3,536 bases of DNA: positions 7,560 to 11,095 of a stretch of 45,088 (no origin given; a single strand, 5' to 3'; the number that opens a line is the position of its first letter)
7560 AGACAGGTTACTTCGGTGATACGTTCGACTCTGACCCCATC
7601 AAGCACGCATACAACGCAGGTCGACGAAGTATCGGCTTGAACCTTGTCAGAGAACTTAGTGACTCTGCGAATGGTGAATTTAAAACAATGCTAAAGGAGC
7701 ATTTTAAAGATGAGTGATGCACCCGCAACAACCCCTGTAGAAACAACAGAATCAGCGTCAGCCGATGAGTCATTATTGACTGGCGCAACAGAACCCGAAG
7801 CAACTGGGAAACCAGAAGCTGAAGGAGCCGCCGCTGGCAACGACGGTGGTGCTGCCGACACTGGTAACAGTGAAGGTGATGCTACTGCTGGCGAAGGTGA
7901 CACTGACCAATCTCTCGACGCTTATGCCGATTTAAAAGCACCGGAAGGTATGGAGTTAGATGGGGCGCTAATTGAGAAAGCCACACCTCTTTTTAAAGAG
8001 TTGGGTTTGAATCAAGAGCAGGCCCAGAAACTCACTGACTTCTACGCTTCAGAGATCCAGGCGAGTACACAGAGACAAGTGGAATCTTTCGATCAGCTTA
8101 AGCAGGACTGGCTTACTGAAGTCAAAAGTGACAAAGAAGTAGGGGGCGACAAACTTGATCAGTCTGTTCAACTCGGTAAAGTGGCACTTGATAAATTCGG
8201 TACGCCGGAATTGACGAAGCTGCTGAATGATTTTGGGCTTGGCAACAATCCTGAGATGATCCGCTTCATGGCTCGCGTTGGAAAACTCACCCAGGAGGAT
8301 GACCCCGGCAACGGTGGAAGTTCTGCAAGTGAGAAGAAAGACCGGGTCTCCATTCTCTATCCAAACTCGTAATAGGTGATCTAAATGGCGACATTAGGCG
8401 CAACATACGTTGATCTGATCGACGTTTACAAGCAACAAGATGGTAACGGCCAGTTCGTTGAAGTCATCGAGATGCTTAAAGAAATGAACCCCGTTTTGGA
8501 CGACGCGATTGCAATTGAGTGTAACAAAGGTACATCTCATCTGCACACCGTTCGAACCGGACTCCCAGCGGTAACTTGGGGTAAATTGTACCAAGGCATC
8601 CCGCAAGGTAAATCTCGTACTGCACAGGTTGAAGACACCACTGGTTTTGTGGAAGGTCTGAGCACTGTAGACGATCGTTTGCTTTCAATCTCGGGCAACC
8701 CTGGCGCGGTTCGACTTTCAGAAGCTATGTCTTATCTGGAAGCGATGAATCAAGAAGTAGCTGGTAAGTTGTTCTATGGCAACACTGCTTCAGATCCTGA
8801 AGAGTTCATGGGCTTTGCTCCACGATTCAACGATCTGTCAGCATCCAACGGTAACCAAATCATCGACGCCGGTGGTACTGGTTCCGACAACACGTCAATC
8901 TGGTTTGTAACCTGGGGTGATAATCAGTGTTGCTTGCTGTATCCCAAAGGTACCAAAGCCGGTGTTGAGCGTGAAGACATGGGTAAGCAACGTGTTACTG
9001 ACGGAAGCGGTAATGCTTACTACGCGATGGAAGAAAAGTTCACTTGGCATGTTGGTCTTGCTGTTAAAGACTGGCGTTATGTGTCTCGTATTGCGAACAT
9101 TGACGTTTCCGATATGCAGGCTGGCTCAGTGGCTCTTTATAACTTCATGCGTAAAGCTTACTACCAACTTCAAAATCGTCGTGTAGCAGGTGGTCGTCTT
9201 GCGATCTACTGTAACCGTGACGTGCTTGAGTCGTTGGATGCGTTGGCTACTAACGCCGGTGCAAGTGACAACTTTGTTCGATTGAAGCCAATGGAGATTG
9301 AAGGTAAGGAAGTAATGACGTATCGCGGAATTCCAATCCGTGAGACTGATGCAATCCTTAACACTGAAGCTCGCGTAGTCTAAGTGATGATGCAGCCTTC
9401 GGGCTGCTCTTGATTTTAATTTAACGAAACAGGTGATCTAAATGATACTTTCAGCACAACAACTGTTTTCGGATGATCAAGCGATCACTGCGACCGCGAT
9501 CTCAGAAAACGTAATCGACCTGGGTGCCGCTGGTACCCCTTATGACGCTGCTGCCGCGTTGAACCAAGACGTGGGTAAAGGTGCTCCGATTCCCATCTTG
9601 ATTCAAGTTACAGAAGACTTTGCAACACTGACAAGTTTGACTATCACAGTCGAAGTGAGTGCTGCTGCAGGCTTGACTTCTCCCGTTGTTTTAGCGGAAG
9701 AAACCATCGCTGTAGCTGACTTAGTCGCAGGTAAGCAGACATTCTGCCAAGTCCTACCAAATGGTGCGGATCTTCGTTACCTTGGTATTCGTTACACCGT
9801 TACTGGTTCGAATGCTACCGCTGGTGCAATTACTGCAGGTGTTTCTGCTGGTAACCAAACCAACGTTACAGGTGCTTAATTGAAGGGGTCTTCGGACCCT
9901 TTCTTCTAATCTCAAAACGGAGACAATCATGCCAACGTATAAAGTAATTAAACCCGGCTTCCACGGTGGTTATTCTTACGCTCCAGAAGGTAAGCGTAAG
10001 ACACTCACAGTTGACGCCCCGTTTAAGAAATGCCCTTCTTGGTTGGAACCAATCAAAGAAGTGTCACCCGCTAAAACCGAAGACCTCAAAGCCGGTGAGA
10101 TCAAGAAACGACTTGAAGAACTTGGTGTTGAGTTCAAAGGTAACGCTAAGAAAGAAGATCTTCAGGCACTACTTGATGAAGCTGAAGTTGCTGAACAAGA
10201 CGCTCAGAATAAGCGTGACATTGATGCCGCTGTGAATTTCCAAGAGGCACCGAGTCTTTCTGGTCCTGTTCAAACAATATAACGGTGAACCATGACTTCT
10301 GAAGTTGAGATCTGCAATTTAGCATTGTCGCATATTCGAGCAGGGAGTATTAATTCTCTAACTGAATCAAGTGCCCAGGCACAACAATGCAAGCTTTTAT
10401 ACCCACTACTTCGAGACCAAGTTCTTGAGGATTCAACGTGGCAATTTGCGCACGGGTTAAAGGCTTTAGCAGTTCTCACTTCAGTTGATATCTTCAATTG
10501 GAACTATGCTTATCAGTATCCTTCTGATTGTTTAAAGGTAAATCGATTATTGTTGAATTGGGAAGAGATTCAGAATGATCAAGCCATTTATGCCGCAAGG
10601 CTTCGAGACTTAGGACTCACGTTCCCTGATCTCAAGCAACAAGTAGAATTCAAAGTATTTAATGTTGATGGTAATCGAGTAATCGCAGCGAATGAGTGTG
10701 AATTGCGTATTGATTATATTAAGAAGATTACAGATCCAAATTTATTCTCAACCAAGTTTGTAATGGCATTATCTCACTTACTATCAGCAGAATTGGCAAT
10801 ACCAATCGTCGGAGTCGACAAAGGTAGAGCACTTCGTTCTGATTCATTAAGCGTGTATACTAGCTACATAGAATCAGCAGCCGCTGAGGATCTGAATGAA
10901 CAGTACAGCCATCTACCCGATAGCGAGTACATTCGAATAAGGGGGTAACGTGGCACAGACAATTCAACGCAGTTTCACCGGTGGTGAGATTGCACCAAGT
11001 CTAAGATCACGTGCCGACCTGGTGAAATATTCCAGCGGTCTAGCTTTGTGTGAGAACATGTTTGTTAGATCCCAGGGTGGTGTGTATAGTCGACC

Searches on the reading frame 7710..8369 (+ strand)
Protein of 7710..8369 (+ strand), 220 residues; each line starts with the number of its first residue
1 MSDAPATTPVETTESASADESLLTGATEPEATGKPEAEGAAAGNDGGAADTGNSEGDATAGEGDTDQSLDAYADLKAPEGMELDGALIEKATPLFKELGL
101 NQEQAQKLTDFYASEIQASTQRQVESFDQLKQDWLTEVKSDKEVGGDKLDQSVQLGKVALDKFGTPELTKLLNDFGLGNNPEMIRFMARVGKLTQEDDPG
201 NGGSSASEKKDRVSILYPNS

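Call 16: search_protein_families(library=phrogs, proteins=[window:7710-8369:+], max_evalue=0.001)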
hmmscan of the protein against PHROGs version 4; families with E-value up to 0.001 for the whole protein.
window:7710-8369:+ (220 aa): 3 families
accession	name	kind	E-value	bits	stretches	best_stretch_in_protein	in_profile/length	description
phrog_458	-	other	3.5e-51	175.5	1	5-220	17-245/246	protease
phrog_30010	-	unknown function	4.4e-29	102.6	1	26-205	17-185/517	-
phrog_3742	-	unknown function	1.6e-13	52.2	1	68-210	109-250/287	-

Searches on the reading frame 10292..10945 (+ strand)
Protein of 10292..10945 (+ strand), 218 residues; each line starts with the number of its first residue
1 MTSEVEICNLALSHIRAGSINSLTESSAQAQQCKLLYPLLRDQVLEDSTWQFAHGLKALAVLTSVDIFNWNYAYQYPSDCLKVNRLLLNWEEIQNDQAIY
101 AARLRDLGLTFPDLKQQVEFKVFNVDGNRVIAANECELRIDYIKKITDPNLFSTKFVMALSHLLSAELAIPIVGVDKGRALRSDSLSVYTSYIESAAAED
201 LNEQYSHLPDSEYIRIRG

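Call 16: search_protein_families(library=phrogs, proteins=[window:10292-10945:+], max_evalue=0.001)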
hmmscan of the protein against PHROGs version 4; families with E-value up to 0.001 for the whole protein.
window:10292-10945:+ (218 aa): 2 families
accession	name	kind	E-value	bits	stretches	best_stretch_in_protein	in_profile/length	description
phrog_394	-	tail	5.9e-45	154.1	1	1-217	1-188/190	tail protein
phrog_9239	-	tail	4.3e-13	49.6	1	1-85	1-86/741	tail tubular protein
